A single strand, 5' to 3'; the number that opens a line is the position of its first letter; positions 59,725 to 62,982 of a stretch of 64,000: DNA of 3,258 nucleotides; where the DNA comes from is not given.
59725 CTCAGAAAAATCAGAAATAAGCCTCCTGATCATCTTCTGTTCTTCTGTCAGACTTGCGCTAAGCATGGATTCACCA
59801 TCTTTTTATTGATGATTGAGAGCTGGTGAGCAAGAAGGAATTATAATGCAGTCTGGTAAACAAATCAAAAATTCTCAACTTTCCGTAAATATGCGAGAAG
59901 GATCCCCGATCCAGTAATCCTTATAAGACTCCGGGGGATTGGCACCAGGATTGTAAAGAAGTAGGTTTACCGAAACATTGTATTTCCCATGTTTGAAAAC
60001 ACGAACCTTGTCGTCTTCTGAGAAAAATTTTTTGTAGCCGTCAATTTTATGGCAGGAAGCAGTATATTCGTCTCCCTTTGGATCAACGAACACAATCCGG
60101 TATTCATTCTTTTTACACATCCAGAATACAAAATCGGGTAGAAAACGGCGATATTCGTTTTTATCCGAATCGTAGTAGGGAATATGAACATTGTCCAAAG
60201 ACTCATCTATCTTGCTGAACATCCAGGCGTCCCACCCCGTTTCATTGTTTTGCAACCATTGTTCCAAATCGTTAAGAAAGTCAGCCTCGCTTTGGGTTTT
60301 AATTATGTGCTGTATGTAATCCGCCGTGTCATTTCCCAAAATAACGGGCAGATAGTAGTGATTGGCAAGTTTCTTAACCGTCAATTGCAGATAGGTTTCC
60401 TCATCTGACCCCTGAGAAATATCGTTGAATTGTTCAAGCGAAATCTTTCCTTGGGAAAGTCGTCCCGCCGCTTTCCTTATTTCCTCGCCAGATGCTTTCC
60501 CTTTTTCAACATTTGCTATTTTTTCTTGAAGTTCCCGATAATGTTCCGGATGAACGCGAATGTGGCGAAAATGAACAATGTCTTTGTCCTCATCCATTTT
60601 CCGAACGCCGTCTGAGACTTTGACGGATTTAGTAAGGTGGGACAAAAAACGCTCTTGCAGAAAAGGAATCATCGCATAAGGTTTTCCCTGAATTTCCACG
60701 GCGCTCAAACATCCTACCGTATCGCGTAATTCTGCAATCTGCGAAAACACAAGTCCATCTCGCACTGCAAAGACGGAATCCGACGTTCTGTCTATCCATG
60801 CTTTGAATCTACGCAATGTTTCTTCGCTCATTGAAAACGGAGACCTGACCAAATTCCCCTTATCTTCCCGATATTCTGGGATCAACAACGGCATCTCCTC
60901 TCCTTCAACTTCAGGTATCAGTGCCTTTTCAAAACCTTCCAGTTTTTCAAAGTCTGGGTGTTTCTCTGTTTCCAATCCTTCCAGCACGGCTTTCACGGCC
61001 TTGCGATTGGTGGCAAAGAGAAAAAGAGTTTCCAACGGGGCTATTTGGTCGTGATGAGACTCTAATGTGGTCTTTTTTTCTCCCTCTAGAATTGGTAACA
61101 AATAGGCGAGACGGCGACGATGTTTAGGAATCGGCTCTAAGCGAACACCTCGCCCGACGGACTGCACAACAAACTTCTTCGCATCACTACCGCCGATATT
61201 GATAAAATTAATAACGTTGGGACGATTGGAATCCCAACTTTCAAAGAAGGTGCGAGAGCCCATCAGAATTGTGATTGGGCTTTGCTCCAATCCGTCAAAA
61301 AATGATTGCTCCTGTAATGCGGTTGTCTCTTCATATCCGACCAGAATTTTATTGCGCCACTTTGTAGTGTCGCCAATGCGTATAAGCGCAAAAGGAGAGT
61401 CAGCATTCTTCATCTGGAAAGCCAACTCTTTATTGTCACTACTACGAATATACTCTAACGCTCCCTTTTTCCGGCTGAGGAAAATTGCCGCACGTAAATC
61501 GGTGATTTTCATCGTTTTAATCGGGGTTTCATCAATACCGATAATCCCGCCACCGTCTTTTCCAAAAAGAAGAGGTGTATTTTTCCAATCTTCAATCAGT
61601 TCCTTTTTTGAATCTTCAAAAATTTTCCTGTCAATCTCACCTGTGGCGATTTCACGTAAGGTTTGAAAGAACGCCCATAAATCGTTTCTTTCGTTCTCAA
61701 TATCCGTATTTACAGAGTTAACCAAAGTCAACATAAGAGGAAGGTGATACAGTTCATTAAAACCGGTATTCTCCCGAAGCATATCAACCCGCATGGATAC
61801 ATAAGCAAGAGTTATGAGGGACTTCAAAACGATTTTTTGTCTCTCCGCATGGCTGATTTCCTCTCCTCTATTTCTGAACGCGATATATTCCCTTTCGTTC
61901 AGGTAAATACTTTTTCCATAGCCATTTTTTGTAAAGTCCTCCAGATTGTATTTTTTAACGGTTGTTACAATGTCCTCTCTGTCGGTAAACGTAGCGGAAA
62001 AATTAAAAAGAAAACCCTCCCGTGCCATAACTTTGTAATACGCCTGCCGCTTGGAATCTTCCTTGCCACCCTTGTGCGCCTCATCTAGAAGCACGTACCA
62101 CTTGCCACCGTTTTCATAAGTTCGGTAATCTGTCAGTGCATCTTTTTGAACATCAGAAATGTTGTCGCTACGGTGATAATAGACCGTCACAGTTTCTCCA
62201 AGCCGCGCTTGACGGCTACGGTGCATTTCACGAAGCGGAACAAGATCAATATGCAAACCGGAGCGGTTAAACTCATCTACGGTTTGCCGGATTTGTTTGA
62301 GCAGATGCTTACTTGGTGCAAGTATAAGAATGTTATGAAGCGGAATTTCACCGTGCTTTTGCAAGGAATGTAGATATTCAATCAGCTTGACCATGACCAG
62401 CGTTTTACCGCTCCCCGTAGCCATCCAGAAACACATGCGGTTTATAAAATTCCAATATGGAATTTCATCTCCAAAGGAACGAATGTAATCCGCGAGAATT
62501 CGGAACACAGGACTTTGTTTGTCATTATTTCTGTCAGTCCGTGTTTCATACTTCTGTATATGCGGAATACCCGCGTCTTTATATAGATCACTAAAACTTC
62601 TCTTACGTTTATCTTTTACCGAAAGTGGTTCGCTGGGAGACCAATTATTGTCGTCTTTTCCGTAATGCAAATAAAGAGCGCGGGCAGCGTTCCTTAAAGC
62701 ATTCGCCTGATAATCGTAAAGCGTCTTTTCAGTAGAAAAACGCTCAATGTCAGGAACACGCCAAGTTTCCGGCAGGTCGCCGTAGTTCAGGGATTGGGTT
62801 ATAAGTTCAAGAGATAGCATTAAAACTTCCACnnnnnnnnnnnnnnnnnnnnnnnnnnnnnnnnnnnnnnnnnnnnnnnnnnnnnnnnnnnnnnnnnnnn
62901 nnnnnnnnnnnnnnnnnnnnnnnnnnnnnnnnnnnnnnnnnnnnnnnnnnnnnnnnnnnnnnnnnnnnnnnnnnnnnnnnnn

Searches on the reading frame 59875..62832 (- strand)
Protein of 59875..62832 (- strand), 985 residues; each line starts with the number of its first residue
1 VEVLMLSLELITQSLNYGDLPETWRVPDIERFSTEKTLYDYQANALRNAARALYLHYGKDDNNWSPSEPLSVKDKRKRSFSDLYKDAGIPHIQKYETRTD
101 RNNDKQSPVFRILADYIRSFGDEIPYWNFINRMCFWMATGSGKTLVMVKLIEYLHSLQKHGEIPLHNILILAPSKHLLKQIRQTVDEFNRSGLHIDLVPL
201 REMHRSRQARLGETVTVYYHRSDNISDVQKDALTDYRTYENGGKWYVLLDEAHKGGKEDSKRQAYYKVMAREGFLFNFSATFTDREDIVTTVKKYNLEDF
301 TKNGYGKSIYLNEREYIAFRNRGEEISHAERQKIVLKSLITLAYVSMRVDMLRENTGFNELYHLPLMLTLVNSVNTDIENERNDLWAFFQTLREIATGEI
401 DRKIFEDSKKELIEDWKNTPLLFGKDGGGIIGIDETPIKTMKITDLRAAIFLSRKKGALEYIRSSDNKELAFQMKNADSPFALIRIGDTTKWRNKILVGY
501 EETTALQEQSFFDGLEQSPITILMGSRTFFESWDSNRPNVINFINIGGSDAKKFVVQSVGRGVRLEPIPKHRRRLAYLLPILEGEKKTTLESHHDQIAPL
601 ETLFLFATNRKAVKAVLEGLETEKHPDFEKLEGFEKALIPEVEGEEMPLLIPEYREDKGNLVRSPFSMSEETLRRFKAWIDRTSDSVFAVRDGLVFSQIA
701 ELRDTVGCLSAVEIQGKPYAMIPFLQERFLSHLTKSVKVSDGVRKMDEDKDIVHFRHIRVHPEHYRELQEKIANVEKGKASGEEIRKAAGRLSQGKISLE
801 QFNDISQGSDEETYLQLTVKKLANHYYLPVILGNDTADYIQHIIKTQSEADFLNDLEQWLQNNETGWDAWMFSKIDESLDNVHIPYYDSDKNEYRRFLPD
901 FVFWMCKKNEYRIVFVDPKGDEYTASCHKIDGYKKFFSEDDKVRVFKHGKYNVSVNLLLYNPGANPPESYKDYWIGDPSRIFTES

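Call 3: search_protein_families(library=pfam, proteins=[window:59875-62832:-], max_evalue=0.1)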
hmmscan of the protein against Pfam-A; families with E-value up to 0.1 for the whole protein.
window:59875-62832:- (985 aa): 5 families
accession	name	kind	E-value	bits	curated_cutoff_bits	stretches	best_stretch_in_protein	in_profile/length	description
PF04851.21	ResIII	-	2.2e-17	63.9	22.5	1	128-283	21-163/164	Type III restriction enzyme, res subunit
PF00270.35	DEAD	-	1.4e-08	35.1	26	1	135-284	19-163/167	DEAD/DEAH box helicase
PF18766.7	SWI2_SNF2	-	5.1e-07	30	26.7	1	135-263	23-138/221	SWI2/SNF2 ATPase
PF00176.29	SNF2-rel_dom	-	0.00044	19.9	24.9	1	139-264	26-146/290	SNF2-related domain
PF13245.12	AAA_19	-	0.062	13.9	25.1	0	138-187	19-62/134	AAA domain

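Call 4: search_protein_families(library=padloc, proteins=[window:59875-62832:-], max_evalue=0.1)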
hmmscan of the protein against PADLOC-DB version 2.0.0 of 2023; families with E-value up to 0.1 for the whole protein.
window:59875-62832:- (985 aa): 5 families
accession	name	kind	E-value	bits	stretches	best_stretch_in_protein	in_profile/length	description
PDLC03654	REase_III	-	2.9e-21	73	2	130-285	173-320/1154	Type III restriction enzyme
PDLC02707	PbeA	-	4.4e-08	30.2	1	132-282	270-413/672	PbeA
PDLC02704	PbeA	-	7.5e-05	19.4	1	135-192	275-331/682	PbeA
PDLC02706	PbeA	-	0.00042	17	1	133-190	288-340/722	PbeA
PDLC04140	mad8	-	0.025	12.1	0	138-275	35-117/314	mads_8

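Call 7: search_protein_families(library=ncbifam, proteins=[window:59875-62832:-], max_evalue=0.1)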
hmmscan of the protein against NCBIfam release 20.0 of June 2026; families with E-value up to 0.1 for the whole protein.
window:59875-62832:- (985 aa): 3 families
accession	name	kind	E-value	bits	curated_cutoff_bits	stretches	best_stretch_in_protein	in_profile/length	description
TIGR04095.1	dnd_restrict_1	equivalog_domain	5.4e-05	22.4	600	1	132-191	26-80/451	DNA phosphorothioation system restriction enzyme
NF046055.1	restr_BPTD_3080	equivalog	6.3e-05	21.1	800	1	130-153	152-175/970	BPTD_3080 family restriction endonuclease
NF046051.1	restrict_EcoAI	equivalog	9.3e-05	21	550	1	131-260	178-292/768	EcoAI/FtnUII family type I restriction enzme subunit R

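Call 15: find_homologous_proteins(query=window:59875-62832:-, max_evalue=0.00001)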
Query window:59875-62832:- (985 aa): 3266 proteins with E <= 0.00001 among 8000 candidates; the best 120 are listed.
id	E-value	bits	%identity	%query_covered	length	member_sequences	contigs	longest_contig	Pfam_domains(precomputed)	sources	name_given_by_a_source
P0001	0.0e+0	1760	91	86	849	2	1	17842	PF00270.36,PF27151.1,PF04851.22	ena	-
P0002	0.0e+0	1598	72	99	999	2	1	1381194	PF00270.36,PF27151.1,PF18766.8,PF04851.22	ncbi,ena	-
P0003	0.0e+0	1570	71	99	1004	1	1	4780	PF00270.36,PF27151.1,PF18766.8,PF04851.22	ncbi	-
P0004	0.0e+0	1552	69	99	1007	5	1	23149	PF00270.36,PF27151.1,PF04851.22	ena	-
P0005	0.0e+0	1550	70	99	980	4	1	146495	PF00270.36,PF27151.1,PF18766.8,PF04851.22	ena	-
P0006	0.0e+0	1548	69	99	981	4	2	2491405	PF00270.36,PF27151.1,PF18766.8,PF04851.22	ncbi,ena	-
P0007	0.0e+0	1536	68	99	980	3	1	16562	PF00270.36,PF27151.1,PF18766.8,PF04851.22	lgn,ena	-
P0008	0.0e+0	1522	68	99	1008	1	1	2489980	PF00270.36,PF27151.1,PF04851.22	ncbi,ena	-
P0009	0.0e+0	1513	68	99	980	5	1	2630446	PF00270.36,PF27151.1,PF04851.22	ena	-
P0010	0.0e+0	1511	68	99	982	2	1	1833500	PF00270.36,PF27151.1,PF04851.22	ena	-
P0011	0.0e+0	1510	67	99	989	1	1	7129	PF00270.36,PF27151.1,PF18766.8,PF04851.22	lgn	-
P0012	0.0e+0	1508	68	99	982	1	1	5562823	PF00270.36,PF27151.1,PF18766.8,PF04851.22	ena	-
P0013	0.0e+0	1507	68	99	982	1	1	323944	PF00270.36,PF27151.1,PF18766.8,PF04851.22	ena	-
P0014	0.0e+0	1507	69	99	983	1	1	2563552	PF00270.36,PF27151.1,PF18766.8,PF04851.22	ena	-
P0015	0.0e+0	1506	67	99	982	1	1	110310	PF00270.36,PF27151.1,PF18766.8,PF04851.22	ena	-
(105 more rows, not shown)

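Call 17: find_related_loci(query=A1, collection=genome_contigs, flank=8000)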
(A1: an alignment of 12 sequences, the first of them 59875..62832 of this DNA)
Query A1 (985 aa) in genome_contigs; peptide patterns used: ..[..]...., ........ (x = any residue, [..] = any of these).
599 stretches matched a pattern (row limit reached: there are more); 356 encode a relative of the query (tblastn E <= 1e-3); the best 80 are kept; 80 distinct loci.
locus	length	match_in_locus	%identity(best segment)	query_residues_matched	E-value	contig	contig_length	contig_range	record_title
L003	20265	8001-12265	72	8-984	0e+0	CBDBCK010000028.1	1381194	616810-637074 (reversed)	MAG: Dehalococcoidia bacterium isolate 2735045a-58c9-400a-bca5-5a16410cc720 genome assembly, contig: contig_28, whole ge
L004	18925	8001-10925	69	8-985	0e+0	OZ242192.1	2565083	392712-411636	MAG: Gammaproteobacteria bacterium isolate bebfbfff-9005-43bc-bb2f-60e78c5851df genome assembly, chromosome: 1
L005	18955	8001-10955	68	8-983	0e+0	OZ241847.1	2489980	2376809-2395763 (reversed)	MAG: Gammaproteobacteria bacterium isolate 34f7a0bb-19db-4cea-b9ee-db7566f316d0 genome assembly, chromosome: 1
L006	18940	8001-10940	67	8-982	0e+0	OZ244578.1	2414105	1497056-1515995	MAG: Nitrospirales bacterium isolate 83319e49-b25c-4d37-b617-5fb2533e65d0 genome assembly, chromosome: 1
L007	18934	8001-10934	67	8-982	0e+0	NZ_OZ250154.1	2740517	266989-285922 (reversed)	MAG: Candidatus Spongiihabitans sp. isolate 9bea2e88-feb8-4b27-847e-43f480efb806 chromosome 1, complete sequence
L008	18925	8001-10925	67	8-982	0e+0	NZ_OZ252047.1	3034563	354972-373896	MAG: Candidatus Spongiihabitans sp. isolate 0f302991-e8ce-4c27-b8b3-1c27fcb5bdee chromosome 1, complete sequence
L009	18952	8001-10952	66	3-985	0e+0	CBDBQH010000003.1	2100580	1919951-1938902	MAG: Candidatus Poriferihabitaceae bacterium isolate 3f4a3f71-dd35-4c24-bd49-5cea3e77eff4 genome assembly, contig: conti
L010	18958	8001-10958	65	4-982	0e+0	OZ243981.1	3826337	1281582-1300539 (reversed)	MAG: uncultured Pedosphaera sp. isolate 3c3bcd29-09cb-4248-805a-399234c8352e genome assembly, chromosome: 1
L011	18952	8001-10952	64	1-985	0e+0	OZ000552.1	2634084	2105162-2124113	MAG: Gammaproteobacteria bacterium isolate ebb2b138-9e40-4bd5-a5f6-e9a39d167ca2 genome assembly, chromosome: 1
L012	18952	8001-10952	64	7-985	0e+0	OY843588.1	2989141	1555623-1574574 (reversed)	MAG: Nitrospirales bacterium isolate 9819de21-22ad-4990-9a47-e653be90bc7c genome assembly, chromosome: 1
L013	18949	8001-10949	62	3-982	0e+0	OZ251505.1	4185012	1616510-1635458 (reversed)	MAG: uncultured Candidatus Binatia bacterium isolate 3702f2bb-6743-416a-8e02-efa82259b27a genome assembly, chromosome: 1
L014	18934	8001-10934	62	8-982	0e+0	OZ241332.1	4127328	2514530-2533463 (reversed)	MAG: uncultured Candidatus Binatia bacterium isolate ce7e85d1-9959-44a0-99a7-1c122dec4f51 genome assembly, chromosome: 1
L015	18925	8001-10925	63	7-984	0e+0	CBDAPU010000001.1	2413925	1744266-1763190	MAG: Gammaproteobacteria bacterium isolate 3628a75d-2d1f-48c2-bb7e-2c568f54228a genome assembly, contig: contig_1, whole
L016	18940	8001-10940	67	2-983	0e+0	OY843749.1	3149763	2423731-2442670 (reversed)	MAG: Arenicellales bacterium isolate be53ef9f-0ae9-4f29-a0ed-3ab0769f1983 genome assembly, chromosome: 1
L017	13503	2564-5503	63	3-983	0e+0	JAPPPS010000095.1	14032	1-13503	MAG: Gammaproteobacteria bacterium isolate STY2_bin_1 NODE_516_length_14032_cov_71.0589, whole genome shotgun sequence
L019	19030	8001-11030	61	3-982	0e+0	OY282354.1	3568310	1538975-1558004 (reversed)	MAG: uncultured Gammaproteobacteria bacterium isolate b1fdf0bb-5270-493a-8425-87954a876b58 genome assembly, chromosome:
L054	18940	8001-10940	40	8-984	0e+0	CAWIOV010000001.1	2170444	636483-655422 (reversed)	MAG: uncultured Chloroflexia bacterium isolate MFD01689.bin.1.12 genome assembly, contig: contig_11975, whole genome sho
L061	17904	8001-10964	40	3-981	0e+0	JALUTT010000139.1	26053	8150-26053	MAG: Anaerolineae bacterium isolate 128-326_maxbin2_scaf2bin.035 128-326_scaffold_671_c1, whole genome shotgun sequence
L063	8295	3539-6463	40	8-981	0e+0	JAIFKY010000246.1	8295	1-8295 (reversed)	MAG: Anaerolinea sp. isolate bin_141 scaffold_14593, whole genome shotgun sequence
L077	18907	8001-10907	38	6-982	0e+0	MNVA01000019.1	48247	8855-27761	MAG: Ignavibacteria bacterium CG1_02_37_35 cg1_0.2_scaffold_367_c, whole genome shotgun sequence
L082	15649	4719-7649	38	3-977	0e+0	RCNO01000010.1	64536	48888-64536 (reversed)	MAG: Bacteroidetes/Chlorobi group bacterium MS-B_bin-24 MS_under00018, whole genome shotgun sequence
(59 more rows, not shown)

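Call 21: search_protein_families(library=pfam, proteins=[L012:5766-6956:+, L012:6953-7957:+, L007:6057-7445:+, L007:7442-8005:+, L005:3846-4982:+, L005:4979-5491:+, L011:6269-8026:+, L019:5158-6705:+, L006:3342-4604:+, L006:4601-6808:+], max_evalue=0.01)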
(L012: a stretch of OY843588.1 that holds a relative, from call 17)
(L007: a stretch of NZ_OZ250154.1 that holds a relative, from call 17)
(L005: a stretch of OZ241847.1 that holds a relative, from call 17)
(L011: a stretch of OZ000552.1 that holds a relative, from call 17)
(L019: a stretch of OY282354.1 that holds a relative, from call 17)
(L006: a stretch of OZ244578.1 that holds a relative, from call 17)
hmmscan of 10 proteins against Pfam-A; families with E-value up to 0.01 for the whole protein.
L012:5766-6956:+ (396 aa): 2 families
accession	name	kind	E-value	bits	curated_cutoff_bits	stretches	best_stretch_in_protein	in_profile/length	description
PF13749.12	HATPase_c_4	-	1.8e-14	54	26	1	307-391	3-88/89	Putative ATP-dependent DNA helicase recG C-terminal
PF04326.19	SLFN_AlbA_2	-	1.1e-13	52.2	25.3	1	15-129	1-115/118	Schlafen, AlbA_2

L012:6953-7957:+ (334 aa): 6 families
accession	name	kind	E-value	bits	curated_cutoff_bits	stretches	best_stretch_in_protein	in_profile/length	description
PF13614.12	AAA_31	-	1.6e-29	103.6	27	1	1-192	1-168/177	AAA domain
PF01656.29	CbiA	-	3.3e-13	50.1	25.4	1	4-129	1-54/125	CobQ/CobB/MinD/ParA nucleotide binding domain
PF02374.21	ArsA_ATPase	-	2e-07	31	24.3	1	4-151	3-134/305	Anion-transporting ATPase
PF09140.17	MipZ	-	1e-05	25.5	20.7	1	3-49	2-48/262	ATPase MipZ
PF06564.18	CBP_BcsQ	-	1.9e-05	24.8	21.3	1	1-50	1-49/234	Cellulose biosynthesis protein BcsQ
PF10609.15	ParA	-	0.00034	20.5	27.1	1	3-39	5-41/246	NUBPL iron-transfer P-loop NTPase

L007:6057-7445:+ (462 aa): 2 families
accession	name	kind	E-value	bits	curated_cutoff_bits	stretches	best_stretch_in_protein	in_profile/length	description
PF13175.12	AAA_15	-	3e-19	70.3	32.1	1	4-403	5-373/374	AAA ATPase domain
PF13304.12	AAA_21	-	3.2e-13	50.9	27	1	269-402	166-301/304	AAA domain, putative AbiEii toxin, Type IV TA system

L007:7442-8005:+ (187 aa): 0 families

L005:3846-4982:+ (378 aa): 2 families
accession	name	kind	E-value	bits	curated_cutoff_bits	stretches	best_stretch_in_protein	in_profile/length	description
PF06114.19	Peptidase_M78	-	1.8e-13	50.8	22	1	194-289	25-122/123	IrrE N-terminal-like domain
PF01381.28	HTH_3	-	0.0013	19.1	23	0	13-59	1-51/55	Helix-turn-helix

L005:4979-5491:+ (170 aa): 1 family
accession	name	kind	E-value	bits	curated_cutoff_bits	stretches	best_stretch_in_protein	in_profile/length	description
PF14367.12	DUF4411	-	6.3e-19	68.8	23.5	1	5-169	1-158/159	Domain of unknown function (DUF4411)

L011:6269-8026:+ (585 aa): 4 families
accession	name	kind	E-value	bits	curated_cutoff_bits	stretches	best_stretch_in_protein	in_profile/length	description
PF13175.12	AAA_15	-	9.4e-21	75.3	32.1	2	1-43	1-45/374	AAA ATPase domain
PF13304.12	AAA_21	-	7.9e-16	59.4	27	2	208-318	180-303/304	AAA domain, putative AbiEii toxin, Type IV TA system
PF02463.25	SMC_N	-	5.9e-10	39.4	40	2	250-324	137-208/220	RecF/RecN/SMC N terminal domain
PF13476.12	AAA_23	-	7.3e-08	33.7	27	1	4-47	1-45/201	AAA domain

L019:5158-6705:+ (515 aa): 2 families
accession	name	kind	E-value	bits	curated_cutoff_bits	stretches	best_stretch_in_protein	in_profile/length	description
PF13304.12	AAA_21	-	1.6e-09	38.7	27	1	186-263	234-301/304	AAA domain, putative AbiEii toxin, Type IV TA system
PF13175.12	AAA_15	-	0.00021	21.5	32.1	1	199-262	307-371/374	AAA ATPase domain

L006:3342-4604:+ (420 aa): 8 families
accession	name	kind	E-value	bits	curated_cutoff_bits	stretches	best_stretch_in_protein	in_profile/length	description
PF01555.25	N6_N4_Mtase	-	5.5e-15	56.4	26.7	2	22-89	150-216/221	DNA methylase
PF02086.21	MethyltransfD12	-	2.2e-05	24.8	22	1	54-254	20-188/253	D12 class N6 adenine-specific DNA methyltransferase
PF09445.16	Methyltransf_15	-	0.00035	20.6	22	0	56-108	2-56/165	RNA cap guanine-N2 methyltransferase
PF13649.12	Methyltransf_25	-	0.00087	20.4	27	0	58-123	1-63/97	Methyltransferase domain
PF01170.24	UPF0020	-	0.0016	18.6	22.3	0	214-255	94-135/197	RMKL-like, methyltransferase domain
PF05175.20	MTS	-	0.0044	17.1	23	0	54-99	31-78/170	Methyltransferase small domain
PF08241.18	Methyltransf_11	-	0.0068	17.5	21.2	0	60-100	2-42/95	Methyltransferase domain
PF08242.18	Methyltransf_12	-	0.0099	17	30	0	60-103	2-47/98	Methyltransferase domain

L006:4601-6808:+ (735 aa): 2 families
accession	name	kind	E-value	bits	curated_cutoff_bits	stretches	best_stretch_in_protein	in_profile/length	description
PF13589.12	HATPase_c_3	-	3.5e-24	85.8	25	1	28-159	5-121/137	Histidine kinase-, DNA gyrase B-, and HSP90-like ATPase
PF02518.31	HATPase_c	-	4.3e-23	82.3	26.4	2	626-729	6-107/111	Histidine kinase-, DNA gyrase B-, and HSP90-like ATPase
